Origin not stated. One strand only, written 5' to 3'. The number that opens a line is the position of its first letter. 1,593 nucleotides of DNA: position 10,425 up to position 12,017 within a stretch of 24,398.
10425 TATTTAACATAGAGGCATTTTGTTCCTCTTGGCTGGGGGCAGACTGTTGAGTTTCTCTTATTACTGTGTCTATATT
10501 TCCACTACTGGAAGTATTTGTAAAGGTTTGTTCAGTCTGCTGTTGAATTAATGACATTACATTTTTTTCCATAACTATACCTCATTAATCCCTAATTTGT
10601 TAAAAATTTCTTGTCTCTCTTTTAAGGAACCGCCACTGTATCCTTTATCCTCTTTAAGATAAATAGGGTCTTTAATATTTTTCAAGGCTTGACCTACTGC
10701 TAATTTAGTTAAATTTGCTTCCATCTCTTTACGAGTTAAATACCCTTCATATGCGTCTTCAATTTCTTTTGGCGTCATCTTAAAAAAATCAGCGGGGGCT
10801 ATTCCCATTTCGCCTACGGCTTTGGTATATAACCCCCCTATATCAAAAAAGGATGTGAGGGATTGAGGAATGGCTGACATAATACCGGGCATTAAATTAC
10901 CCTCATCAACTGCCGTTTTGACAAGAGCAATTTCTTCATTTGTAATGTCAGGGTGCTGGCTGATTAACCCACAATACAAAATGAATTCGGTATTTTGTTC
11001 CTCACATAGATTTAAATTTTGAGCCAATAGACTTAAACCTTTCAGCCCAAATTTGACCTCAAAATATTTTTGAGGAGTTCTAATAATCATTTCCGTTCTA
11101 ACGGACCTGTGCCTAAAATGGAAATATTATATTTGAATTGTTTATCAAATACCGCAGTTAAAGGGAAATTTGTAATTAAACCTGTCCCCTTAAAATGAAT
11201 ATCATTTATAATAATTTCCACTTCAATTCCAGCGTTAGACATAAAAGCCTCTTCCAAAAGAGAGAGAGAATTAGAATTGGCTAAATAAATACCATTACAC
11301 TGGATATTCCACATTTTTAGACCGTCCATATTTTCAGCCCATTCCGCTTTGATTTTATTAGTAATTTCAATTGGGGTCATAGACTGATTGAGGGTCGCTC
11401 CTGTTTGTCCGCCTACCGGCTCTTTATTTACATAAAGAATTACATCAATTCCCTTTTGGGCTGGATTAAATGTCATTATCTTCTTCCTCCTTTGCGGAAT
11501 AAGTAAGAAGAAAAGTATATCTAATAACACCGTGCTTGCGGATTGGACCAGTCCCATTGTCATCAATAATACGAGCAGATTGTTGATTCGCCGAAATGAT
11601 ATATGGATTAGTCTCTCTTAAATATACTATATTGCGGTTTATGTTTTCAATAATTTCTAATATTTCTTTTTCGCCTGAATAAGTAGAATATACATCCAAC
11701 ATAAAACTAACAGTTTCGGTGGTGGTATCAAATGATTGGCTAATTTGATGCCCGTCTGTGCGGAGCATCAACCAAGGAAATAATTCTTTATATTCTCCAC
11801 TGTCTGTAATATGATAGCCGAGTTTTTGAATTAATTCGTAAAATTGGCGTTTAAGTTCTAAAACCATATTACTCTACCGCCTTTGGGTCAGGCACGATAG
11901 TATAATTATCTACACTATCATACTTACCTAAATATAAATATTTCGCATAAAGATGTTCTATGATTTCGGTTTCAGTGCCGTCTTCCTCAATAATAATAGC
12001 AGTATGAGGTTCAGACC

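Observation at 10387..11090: No recognisable tape-measure protein; only 171-aa and 61-aa ORFs occupy the chaperone/TMP slot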

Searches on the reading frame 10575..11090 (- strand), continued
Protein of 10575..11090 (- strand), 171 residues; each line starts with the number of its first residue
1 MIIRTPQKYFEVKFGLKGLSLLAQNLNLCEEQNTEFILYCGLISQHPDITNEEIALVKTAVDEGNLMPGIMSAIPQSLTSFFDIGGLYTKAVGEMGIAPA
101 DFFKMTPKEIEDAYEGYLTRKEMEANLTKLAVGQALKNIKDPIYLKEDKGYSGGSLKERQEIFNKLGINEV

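Call 58: fold_search(model_id=the predicted structure, library=viral)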
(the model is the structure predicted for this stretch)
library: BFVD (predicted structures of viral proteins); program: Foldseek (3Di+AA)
matches with E <= 10: 100; with E <= 0.001: 0
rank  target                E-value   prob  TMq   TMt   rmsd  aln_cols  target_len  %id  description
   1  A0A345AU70            1.1e-03  1.00  0.54  0.46   9.8       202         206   15  Tail assembly protein [Paenibacillus phage Saudage]
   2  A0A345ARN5            4.5e-03  1.00  0.50  0.45  10.5       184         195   10  Tail assembly protein [Paenibacillus phage Wanderer]
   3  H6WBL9                6.0e-03  1.00  0.45  0.41  11.2       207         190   12  Uncharacterized protein [Rhodobacter phage RcapNL]
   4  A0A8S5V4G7            1.5e-02  0.97  0.43  0.40   7.7       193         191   16  Uncharacterized protein [Siphoviridae sp. ct87j35]
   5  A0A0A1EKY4            1.5e-02  0.94  0.35  0.24  19.7       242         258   12  (no name in the UniProt tables at hand)
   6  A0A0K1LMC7            1.5e-02  0.93  0.33  0.24  16.9       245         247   15  (no name in the UniProt tables at hand)
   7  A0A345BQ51            4.7e-02  0.82  0.35  0.36  15.1       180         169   12  (no name in the UniProt tables at hand)
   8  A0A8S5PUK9            2.0e-01  0.98  0.35  0.50   3.2        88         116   15  Tail assembly chaperone protein [Myoviridae sp. ctQve5]
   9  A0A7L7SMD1            2.3e-01  0.28  0.24  0.28  17.2       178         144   13  (no name in the UniProt tables at hand)
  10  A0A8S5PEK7            3.2e-01  0.66  0.34  0.46  15.2       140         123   14  Tail assembly chaperone protein [Siphoviridae sp. cthL03]
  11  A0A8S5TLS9            3.4e-01  0.93  0.34  0.49   3.8        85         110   16  Uncharacterized protein [Siphoviridae sp. ctTIi48]
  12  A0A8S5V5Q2            4.6e-01  0.85  0.33  0.46   4.1        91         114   14  Tail assembly chaperone protein [Myoviridae sp. ct4uh47]
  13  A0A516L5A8            4.9e-01  0.20  0.28  0.22  11.3       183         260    8  (no name in the UniProt tables at hand)
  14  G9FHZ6                5.8e-01  0.15  0.28  0.21  14.4       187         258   14  (no name in the UniProt tables at hand)
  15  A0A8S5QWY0            6.2e-01  0.04  0.15  0.16  22.2       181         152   14  Phage protein [Siphoviridae sp. ctzAk96]
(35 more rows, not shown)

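Call 62: find_related_loci(query=A1, collection=viral_contigs, flank=10000)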
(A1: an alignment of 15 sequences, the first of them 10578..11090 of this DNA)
Query A1 (171 aa) in viral_contigs; peptide patterns used: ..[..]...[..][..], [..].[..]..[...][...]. (x = any residue, [..] = any of these).
109 stretches matched a pattern; 3 encode a relative of the query (tblastn E <= 1e-3); 3 distinct loci.
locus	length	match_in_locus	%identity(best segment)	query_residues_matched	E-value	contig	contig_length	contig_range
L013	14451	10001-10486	48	1-170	2e-44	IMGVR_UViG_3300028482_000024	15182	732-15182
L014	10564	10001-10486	47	1-170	4e-44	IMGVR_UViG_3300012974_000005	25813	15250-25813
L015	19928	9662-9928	55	82-170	9e-23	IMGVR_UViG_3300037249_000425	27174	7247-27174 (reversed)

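Call 63: find_related_loci(query=A1, collection=metagenome_contigs, flank=10000)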
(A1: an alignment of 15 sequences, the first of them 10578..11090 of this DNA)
Query A1 (171 aa) in metagenome_contigs; peptide patterns used: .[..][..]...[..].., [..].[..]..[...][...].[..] (x = any residue, [..] = any of these).
336 stretches matched a pattern; 11 encode a relative of the query (tblastn E <= 1e-3); 11 distinct loci.
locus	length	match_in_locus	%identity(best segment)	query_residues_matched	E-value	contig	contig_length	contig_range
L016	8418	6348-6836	51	1-170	7e-49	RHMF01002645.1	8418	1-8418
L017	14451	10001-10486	48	1-170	4e-44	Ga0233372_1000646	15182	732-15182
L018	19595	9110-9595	47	1-170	8e-44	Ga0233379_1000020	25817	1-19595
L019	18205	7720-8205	50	1-168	2e-41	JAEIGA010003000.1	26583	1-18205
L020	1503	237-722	46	1-168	3e-39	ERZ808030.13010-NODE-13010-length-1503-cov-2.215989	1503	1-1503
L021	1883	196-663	40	14-170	2e-28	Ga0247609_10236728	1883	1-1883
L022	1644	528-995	40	14-170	2e-28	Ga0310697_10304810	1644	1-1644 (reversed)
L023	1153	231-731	38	3-170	1e-27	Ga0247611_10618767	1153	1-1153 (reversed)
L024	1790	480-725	60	87-168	8e-27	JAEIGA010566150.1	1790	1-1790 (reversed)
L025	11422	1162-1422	54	83-169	6e-23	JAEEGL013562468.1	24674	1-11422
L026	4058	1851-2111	54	83-169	6e-23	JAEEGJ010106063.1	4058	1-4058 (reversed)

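Call 64: find_related_loci(query=A1, collection=genome_contigs, flank=10000)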
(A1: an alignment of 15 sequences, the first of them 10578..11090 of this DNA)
Query A1 (171 aa) in genome_contigs; peptide patterns used: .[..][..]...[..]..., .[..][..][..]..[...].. (x = any residue, [..] = any of these).
44 stretches matched a pattern, but none encodes a relative of the query by tblastn (E <= 1e-3).

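Call 105: search_solved_structures(query=A2, max_evalue=10)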
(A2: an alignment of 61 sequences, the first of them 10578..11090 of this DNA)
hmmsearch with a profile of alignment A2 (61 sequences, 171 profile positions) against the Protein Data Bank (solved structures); distinct sequences matched with E-value up to 10: 1.
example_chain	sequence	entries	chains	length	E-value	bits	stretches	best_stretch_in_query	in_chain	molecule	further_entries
2o8p_A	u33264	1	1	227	0.47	14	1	17-91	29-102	14-3-3 domain containing protein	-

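Call 107: find_encoding_contigs(protein=P0112, flank=6000, max_places=2)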
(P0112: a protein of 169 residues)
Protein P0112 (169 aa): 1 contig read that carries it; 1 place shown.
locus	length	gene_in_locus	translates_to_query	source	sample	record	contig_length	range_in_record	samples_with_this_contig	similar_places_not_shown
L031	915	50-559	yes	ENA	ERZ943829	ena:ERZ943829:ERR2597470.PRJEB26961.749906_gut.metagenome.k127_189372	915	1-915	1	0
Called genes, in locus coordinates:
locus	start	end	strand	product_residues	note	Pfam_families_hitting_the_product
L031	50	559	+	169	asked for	-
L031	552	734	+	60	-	-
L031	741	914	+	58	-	?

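Call 108: find_encoding_contigs(protein=P0114, flank=6000, max_places=2)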
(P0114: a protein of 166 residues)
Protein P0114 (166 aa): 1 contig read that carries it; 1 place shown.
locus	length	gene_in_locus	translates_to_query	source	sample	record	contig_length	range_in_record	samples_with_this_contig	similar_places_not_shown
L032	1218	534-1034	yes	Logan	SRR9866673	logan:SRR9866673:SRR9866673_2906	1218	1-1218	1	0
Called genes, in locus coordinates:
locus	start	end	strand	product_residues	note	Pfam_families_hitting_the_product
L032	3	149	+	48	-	?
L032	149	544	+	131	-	PF06199:Phage_tail_2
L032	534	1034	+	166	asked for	-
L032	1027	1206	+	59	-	-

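Call 109: find_encoding_contigs(protein=P0110, flank=6000, max_places=2)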
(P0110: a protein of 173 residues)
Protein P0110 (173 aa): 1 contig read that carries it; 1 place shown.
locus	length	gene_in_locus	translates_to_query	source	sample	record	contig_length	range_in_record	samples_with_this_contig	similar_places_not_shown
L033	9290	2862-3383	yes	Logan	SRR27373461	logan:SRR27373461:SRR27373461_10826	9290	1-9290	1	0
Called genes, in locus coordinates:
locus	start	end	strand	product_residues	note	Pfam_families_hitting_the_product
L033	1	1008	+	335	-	?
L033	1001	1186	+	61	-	-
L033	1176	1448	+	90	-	-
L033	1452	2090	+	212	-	-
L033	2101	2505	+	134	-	-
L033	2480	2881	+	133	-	PF06199:Phage_tail_2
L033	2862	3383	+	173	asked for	-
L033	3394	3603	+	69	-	-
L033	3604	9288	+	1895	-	?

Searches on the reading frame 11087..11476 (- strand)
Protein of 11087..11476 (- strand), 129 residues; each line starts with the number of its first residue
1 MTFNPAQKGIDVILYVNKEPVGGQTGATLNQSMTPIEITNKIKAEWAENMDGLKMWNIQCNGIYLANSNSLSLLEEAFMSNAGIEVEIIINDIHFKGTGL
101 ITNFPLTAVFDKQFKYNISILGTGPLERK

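Call 5: search_protein_families(library=phrogs, proteins=[window:11087-11476:-], max_evalue=0.01)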
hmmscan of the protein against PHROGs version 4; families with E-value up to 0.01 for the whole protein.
window:11087-11476:- (129 aa): 2 families
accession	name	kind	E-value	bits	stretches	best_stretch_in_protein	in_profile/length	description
phrog_1407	-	tail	1.2e-21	78.4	1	5-127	24-162/258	major tail protein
phrog_41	-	tail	0.0075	16.9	1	25-107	45-129/245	major tail protein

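Call 6: search_protein_families(library=pfam, proteins=[window:11087-11476:-], max_evalue=0.1)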
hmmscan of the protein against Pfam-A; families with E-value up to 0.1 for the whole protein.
window:11087-11476:- (129 aa): 2 families
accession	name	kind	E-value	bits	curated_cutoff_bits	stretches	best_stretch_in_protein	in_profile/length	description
PF06199.17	Phage_tail_2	-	1.7e-13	51.2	23.8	1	7-127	2-131/132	Phage tail tube protein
PF07015.17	VirC1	-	0.052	13.3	24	1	40-95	41-93/231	VirC1 protein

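Call 9: search_dna_similar(query=window:11087-11476:-, collection=phages, mode=protein, max_evalue=0.001, max_rows=30)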
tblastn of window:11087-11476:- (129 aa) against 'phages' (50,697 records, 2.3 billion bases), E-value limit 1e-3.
Records with a match: 222; places in all: 222; records where one place covers at least 80% of the query: 221.
Best place of each record, by identity: <60% 222.
By first word of the organism name: Enterococcus 78; Paenibacillus 71; Clostridium 34; Streptococcus 25; Carnobacterium 5; Bacillus 2; Listeria 2; Geobacillus 2; Bacteriophage 1; Escherichia 1; and 1 more.
By host as written in the record: Paenibacillus larvae 37; Clostridium sporogenes ATCC-15579 30; Enterococcus faecalis 21; Paenibacillus larvae ATCC 9545 17; Enterococcus faecalis ATCC 29212 12; Enterococcus sp. 10; Paenibacillus larvae NRRL 2605 6; Carnobacterium divergens 5; and 57 more.
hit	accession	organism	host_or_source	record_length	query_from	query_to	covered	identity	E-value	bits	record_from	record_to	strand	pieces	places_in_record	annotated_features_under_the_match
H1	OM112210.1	Bacillus phage PK2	Bacillus sp. (in: Bacteria)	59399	9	128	93%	37.6%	3e-16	79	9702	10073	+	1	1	major tail protein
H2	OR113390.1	Clostridium phage vB_CtyS-FA70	Clostridium sp.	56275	9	128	93%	36.2%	5e-12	67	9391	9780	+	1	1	hypothetical protein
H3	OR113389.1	Clostridium phage vB_CtyS-FA67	Clostridium sp.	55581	9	128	93%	34.6%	3e-12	67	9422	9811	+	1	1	hypothetical protein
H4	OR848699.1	Listeria phage LM 4-14-1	Listeria monocytogenes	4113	6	126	94%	32.8%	1e-8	57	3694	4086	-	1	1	record has no annotation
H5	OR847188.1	Listeria phage LM 4-11-1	Listeria monocytogenes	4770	6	126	94%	32.8%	3e-8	56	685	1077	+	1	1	record has no annotation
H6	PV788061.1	Clostridium phage CS01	Clostridium sporogenes ATCC-15579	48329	6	128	95%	32.0%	2e-12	68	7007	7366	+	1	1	major tail protein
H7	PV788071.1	Clostridium phage CS15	Clostridium sporogenes ATCC-15579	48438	6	128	95%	32.0%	2e-12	68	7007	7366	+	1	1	major tail protein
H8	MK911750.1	Streptococcus phage P738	Streptococcus thermophilus S4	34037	6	126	94%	31.3%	8e-8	55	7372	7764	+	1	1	major tail protein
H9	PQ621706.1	Streptococcus phage Mushu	Streptococcus lutetiensis Bplus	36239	6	126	94%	30.5%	2e-7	54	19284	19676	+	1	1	major tail protein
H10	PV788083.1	Clostridium phage CS32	Clostridium sporogenes ATCC-15579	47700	8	128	94%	30.5%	2e-12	68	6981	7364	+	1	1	major tail protein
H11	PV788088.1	Clostridium phage CS38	Clostridium sporogenes ATCC-15579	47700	8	128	94%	30.5%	2e-12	68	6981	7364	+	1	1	major tail protein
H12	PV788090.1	Clostridium phage CS43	Clostridium sporogenes ATCC-15579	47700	8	128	94%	30.5%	2e-12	68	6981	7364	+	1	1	major tail protein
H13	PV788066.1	Clostridium phage CS06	Clostridium sporogenes ATCC-15579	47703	8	128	94%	30.5%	2e-12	68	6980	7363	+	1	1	major tail protein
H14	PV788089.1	Clostridium phage CS42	Clostridium sporogenes ATCC-15579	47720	8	128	94%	30.5%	2e-12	68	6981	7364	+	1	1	major tail protein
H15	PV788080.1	Clostridium phage CS29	Clostridium sporogenes ATCC-15579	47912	8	128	94%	30.5%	2e-12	68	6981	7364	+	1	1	major tail protein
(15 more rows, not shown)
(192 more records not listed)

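Call 16: get_annotated_region(hit=H1, flank=9000)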
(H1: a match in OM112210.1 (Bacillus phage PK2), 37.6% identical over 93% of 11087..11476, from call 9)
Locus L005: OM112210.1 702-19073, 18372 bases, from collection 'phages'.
description: Bacillus phage PK2, complete genome.
organism: Bacillus phage PK2 (NCBI taxid 2912240)
taxonomy: Viruses; Duplodnaviria; Heunggongvirae; Uroviricota; Caudoviricetes
host: Bacillus sp. (in: Bacteria); source: soil; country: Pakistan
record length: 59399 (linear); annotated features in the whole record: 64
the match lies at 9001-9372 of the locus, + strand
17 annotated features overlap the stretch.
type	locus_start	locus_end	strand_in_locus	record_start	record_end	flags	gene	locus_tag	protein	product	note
CDS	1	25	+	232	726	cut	-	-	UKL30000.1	hypothetical protein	-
CDS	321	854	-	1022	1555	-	-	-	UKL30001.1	site-specific integrase protein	-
CDS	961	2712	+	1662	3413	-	-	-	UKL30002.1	terminase large subunit protein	-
CDS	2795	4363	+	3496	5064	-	-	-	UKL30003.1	portal protein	-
CDS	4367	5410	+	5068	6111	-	-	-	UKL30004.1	minor capsid protein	-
CDS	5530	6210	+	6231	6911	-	-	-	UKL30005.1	hypothetical protein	-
CDS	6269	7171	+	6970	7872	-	-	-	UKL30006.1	hypothetical protein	hypothetical Protein PTH_2189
CDS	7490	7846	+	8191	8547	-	-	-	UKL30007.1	hypothetical protein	-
CDS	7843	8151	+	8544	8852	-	-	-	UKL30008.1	hypothetical protein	-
CDS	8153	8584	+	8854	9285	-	-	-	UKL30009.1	hypothetical protein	-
CDS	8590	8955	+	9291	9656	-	-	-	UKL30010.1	minor capsid protein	-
CDS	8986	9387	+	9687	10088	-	-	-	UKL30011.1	major tail protein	-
CDS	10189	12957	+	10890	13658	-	-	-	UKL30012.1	tail tape measure protein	-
CDS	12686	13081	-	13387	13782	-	-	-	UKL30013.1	hypothetical protein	-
CDS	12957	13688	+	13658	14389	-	-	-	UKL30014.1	tail family protein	-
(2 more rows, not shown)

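Call 17: get_annotated_region(hit=H6, flank=9000)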
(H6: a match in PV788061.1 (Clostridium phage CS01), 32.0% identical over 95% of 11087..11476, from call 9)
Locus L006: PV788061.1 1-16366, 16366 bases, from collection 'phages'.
description: Clostridium phage CS01, complete genome.
organism: Clostridium phage CS01 (NCBI taxid 3446644)
taxonomy: Viruses
host: Clostridium sporogenes ATCC-15579; source: sewage; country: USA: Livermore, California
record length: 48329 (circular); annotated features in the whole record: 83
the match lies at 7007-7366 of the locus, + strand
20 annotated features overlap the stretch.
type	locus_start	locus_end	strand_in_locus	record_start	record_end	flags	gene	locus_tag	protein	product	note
CDS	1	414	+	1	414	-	-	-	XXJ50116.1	terminase small subunit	-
CDS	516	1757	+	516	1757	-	-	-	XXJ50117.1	terminase large subunit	-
CDS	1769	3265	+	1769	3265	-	-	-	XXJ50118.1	portal protein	-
CDS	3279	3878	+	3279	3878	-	-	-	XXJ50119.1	head morphogenesis protein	-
CDS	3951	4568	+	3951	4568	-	-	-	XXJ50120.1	head scaffolding protein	-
CDS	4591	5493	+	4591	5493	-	-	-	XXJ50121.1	major head protein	-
CDS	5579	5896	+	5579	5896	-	-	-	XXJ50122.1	head-tail adaptor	-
CDS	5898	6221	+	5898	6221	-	-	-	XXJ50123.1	hypothetical protein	-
CDS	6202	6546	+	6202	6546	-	-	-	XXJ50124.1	hypothetical protein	-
CDS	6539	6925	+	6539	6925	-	-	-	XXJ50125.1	tail terminator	-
CDS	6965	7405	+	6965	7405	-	-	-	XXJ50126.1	major tail protein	-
CDS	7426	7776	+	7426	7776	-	-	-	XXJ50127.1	tail protein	-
CDS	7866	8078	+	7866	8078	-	-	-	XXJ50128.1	hypothetical protein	-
CDS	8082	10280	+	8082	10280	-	-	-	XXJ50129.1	tail length tape measure protein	-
CDS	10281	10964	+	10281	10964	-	-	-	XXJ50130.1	distal tail protein Dit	-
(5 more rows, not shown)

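Call 97: find_homologous_proteins(query=L005:10189-12954:+, max_evalue=1e-10)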
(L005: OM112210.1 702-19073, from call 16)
Query L005:10189-12954:+ (922 aa): 5947 proteins with E <= 1e-10 among 8000 candidates; the best 120 are listed.
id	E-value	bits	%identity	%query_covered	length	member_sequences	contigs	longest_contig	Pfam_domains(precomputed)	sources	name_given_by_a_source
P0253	0.0e+0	1962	100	100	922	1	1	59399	PF04513.18,PF10145.15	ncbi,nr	ncbi:tail tape measure protein [Bacillus phage PK2]|nr:tail tape measure protein [Bacillus phage PK2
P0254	0.0e+0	1605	80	100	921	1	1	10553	PF04513.18,PF27758.1,PF10145.15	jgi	jgi:TP901 family phage tail tape measure protein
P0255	0.0e+0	1578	80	100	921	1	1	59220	PF04513.18,PF27758.1,PF10145.15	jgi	jgi:TP901 family phage tail tape measure protein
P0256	0.0e+0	1573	80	100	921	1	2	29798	PF04513.18,PF27758.1,PF10145.15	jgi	jgi:TP901 family phage tail tape measure protein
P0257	0.0e+0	1564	79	100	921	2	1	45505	PF04513.18,PF27758.1,PF10145.15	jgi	jgi:TP901 family phage tail tape measure protein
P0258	0.0e+0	1478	73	100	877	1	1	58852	PF10145.15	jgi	jgi:TP901 family phage tail tape measure protein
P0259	0.0e+0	1264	65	100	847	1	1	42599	PF10145.15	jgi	jgi:TP901 family phage tail tape measure protein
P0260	0.0e+0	1230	61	100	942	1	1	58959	PF10145.15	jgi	jgi:TP901 family phage tail tape measure protein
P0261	0.0e+0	1217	62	100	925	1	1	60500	PF04513.18,PF26039.2,PF10145.15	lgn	-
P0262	0.0e+0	1140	61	100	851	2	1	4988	PF10145.15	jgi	jgi:TP901 family phage tail tape measure protein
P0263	0.0e+0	1121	54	100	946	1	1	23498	PF10145.15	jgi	jgi:TP901 family phage tail tape measure protein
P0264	0.0e+0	1106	58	100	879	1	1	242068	PF04513.18,PF10145.15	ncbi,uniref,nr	ncbi:phage tail tape measure protein [Thalassobacillus sp. CUG 92003]|uniref:phage tail tape measure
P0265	0.0e+0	1099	58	89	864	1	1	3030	PF04513.18,PF28501.1,PF10145.15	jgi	jgi:TP901 family phage tail tape measure protein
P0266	0.0e+0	1080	61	75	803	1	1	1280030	PF10145.15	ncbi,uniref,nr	ncbi:phage tail tape measure protein [Bacillus paralicheniformis]|uniref:phage tail tape measure pro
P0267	0.0e+0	1072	56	100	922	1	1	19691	PF10145.15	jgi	jgi:TP901 family phage tail tape measure protein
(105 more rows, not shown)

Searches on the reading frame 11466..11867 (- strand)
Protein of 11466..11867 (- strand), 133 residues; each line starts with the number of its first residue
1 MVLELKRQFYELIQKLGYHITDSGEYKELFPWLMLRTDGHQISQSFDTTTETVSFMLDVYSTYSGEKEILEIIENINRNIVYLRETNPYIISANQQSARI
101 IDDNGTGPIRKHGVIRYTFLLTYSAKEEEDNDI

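Call 5: search_protein_families(library=phrogs, proteins=[window:11466-11867:-], max_evalue=0.01)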
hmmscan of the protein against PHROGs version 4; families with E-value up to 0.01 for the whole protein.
window:11466-11867:- (133 aa): 1 family
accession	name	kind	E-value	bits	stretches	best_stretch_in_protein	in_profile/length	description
phrog_176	-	connector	3.4e-13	50.8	1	4-121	8-130/131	tail terminator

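Call 6: search_protein_families(library=pfam, proteins=[window:11466-11867:-], max_evalue=0.1)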
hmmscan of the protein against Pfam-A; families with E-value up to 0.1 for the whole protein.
window:11466-11867:- (133 aa): 1 family
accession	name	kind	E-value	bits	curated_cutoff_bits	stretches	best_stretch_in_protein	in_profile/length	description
PF11367.14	Tail_completion_gp17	-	8.2e-05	23.2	24.5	1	19-119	21-121/124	Tail completion protein gp17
